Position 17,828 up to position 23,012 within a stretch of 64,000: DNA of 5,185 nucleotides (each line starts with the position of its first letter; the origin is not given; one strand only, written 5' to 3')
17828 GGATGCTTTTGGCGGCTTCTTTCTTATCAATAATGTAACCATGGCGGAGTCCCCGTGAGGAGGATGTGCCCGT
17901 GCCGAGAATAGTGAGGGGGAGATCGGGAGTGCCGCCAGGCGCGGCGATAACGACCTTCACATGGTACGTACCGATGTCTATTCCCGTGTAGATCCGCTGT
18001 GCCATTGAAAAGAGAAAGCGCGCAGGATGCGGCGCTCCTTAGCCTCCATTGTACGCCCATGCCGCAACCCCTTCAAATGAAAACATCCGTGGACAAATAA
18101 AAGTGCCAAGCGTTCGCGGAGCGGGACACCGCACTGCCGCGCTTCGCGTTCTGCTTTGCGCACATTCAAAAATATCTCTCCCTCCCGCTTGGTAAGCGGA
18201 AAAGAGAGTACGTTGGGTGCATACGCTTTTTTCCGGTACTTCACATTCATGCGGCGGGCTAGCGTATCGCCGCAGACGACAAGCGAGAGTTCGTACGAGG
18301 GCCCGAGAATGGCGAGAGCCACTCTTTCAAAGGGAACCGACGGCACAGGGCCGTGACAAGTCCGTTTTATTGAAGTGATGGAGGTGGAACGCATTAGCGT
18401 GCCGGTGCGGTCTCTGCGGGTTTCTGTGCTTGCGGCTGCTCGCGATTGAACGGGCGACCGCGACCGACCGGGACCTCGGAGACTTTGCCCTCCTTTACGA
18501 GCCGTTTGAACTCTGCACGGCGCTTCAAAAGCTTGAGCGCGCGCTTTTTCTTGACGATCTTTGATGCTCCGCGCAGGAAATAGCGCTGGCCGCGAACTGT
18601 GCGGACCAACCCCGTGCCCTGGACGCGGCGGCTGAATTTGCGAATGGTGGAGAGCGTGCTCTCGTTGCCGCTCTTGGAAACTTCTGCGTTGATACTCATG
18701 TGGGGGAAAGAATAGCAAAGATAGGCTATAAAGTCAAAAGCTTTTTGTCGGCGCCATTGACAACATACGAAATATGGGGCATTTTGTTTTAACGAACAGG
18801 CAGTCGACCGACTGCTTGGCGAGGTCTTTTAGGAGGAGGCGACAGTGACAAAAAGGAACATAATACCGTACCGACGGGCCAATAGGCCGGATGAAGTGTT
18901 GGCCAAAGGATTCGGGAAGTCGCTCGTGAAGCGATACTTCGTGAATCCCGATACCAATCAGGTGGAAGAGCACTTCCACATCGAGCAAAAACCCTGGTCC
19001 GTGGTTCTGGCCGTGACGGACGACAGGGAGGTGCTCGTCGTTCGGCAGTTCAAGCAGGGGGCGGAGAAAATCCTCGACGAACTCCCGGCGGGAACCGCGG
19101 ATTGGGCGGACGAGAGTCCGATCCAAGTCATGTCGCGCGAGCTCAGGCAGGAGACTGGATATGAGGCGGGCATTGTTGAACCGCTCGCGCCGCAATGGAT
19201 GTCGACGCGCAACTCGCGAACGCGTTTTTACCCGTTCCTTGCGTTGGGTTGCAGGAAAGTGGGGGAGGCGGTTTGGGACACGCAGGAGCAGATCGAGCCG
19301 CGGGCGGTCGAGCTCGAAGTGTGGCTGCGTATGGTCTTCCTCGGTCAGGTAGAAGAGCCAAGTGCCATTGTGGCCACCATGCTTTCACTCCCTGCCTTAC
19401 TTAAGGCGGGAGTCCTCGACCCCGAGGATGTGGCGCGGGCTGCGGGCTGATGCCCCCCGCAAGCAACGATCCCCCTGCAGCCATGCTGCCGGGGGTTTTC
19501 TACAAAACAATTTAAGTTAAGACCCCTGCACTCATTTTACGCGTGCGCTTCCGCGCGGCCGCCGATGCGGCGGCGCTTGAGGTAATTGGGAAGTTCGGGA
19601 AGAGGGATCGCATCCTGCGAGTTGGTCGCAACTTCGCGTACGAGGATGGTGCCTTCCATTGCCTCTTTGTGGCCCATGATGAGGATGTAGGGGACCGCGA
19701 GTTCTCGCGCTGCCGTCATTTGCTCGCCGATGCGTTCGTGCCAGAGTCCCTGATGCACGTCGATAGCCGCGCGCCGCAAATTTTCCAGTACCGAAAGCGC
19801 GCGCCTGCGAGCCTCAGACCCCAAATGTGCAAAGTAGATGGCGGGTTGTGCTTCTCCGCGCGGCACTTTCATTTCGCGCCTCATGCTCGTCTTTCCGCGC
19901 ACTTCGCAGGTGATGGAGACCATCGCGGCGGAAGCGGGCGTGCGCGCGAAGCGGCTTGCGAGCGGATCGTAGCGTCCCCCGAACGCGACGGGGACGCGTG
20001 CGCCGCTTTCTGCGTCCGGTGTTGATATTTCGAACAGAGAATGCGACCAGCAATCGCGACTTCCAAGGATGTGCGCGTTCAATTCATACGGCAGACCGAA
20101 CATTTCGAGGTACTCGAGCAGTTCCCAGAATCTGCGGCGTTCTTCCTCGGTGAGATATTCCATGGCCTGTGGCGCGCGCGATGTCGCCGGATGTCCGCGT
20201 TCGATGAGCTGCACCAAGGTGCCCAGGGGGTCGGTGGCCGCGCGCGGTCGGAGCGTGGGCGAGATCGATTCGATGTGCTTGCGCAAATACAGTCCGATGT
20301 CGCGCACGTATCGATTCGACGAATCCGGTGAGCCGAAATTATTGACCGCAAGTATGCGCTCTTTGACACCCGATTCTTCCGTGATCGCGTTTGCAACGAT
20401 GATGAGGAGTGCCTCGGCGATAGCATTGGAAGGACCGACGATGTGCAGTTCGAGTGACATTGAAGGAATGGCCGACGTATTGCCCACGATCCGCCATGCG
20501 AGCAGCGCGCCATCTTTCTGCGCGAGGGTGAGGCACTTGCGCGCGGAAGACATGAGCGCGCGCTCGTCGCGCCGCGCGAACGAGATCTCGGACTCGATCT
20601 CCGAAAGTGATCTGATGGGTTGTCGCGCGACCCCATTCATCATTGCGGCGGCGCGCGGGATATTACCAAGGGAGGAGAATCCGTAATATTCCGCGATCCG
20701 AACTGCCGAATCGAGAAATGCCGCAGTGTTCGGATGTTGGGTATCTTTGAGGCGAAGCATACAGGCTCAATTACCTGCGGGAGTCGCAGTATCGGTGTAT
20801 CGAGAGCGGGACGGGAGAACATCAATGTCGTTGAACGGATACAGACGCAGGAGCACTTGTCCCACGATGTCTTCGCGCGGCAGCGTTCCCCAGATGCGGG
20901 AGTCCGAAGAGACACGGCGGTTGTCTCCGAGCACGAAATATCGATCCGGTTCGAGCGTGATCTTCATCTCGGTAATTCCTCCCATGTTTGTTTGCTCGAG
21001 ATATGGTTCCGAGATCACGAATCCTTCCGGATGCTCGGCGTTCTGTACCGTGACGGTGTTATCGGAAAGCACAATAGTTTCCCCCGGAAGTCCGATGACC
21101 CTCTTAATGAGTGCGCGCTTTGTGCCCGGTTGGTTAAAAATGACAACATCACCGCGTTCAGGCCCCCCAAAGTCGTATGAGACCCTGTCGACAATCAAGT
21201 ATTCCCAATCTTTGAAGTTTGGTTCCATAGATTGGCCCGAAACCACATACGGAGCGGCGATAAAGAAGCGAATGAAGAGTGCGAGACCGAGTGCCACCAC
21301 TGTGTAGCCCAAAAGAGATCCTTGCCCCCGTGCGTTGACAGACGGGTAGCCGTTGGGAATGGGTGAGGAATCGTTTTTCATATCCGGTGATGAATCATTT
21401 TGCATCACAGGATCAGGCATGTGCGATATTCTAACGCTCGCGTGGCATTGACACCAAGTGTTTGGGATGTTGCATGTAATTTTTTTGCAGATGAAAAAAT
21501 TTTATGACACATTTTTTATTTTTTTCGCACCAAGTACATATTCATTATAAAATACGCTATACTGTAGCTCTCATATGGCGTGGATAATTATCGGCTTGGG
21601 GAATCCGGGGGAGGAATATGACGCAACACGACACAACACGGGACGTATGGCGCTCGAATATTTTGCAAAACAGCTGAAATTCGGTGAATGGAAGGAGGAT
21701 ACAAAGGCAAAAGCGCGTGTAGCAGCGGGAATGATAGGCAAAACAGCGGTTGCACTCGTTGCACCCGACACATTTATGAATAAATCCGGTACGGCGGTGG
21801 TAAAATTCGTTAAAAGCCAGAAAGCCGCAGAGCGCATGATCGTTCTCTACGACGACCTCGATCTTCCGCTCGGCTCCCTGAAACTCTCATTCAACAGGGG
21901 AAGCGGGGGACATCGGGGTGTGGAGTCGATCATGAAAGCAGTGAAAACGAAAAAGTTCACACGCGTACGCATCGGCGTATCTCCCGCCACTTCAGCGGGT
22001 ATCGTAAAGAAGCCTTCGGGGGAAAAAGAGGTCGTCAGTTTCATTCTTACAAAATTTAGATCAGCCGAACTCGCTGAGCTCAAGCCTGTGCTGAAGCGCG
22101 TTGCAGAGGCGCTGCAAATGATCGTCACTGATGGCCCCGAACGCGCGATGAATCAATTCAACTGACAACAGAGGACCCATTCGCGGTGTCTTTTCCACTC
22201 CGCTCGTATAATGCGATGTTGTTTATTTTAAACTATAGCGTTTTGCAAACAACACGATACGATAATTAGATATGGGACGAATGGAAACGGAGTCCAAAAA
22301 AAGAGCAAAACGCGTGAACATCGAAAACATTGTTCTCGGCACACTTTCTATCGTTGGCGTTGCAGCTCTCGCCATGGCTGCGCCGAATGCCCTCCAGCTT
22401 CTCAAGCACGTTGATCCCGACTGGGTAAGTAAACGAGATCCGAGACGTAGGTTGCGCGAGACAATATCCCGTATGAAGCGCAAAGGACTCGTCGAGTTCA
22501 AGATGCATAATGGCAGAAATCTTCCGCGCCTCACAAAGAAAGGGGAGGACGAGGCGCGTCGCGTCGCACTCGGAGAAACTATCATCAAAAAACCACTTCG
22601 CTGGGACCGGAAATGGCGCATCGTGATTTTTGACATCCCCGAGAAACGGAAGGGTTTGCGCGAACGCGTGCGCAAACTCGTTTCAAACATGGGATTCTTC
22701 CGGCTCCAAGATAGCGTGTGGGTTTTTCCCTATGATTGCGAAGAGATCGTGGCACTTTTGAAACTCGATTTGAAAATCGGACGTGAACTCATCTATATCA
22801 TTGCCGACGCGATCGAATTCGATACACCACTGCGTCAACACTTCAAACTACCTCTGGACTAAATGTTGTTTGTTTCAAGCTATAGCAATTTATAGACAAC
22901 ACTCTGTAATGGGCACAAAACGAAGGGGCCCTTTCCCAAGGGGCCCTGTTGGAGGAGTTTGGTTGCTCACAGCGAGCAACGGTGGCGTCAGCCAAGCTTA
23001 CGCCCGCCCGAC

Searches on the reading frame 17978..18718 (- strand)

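Call 59: search_protein_families(library=pfam, max_evalue=0.0001, proteins=[window:17978-18718:-])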
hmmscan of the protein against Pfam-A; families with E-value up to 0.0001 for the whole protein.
window:17978-18718:- (246 aa): 1 family
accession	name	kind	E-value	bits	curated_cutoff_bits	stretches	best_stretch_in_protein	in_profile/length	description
PF02130.23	YbeY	-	5e-18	65.6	25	1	140-231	26-125/129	Endoribonuclease YbeY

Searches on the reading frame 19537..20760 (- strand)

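Call 8: search_protein_families(library=pfam, max_evalue=0.001, proteins=[window:19537-20760:-])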
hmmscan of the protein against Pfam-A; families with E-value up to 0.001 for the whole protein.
window:19537-20760:- (407 aa): 1 family
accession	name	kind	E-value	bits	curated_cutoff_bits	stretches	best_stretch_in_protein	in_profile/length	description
PF03129.25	HGTP_anticodon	-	7e-11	42.6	21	1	314-396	8-93/94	Anticodon binding domain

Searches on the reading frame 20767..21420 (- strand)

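Call 59: search_protein_families(library=pfam, max_evalue=0.0001, proteins=[window:20767-21420:-])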
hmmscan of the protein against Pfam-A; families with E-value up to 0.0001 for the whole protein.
window:20767-21420:- (217 aa): 2 families
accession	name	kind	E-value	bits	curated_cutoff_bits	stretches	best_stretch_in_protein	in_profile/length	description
PF10502.14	Peptidase_S26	-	2.4e-43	148.5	22.9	1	39-193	7-167/168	Signal peptidase, peptidase S26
PF00717.28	Peptidase_S24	-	5.9e-06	26.4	23.3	1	59-122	39-96/116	Peptidase S24-like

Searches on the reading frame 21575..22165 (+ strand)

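Call 59: search_protein_families(library=pfam, max_evalue=0.0001, proteins=[window:21575-22165:+])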
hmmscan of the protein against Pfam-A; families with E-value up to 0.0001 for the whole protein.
window:21575-22165:+ (196 aa): 1 family
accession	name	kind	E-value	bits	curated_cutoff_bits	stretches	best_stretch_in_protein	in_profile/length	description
PF01195.25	Pept_tRNA_hydro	-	4.7e-54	183.4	27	1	4-196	1-183/183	Peptidyl-tRNA hydrolase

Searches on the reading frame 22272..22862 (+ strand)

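Call 60: search_protein_families(library=pfam, max_evalue=0.0001, proteins=[window:22272-22862:+])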
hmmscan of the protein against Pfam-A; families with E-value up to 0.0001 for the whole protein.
window:22272-22862:+ (196 aa): 1 family
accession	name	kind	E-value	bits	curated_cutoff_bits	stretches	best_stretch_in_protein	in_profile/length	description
PF20803.2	PaaX_M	-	5.7e-19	68.4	24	1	110-185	3-78/83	PaaX protein central Cas2-like domain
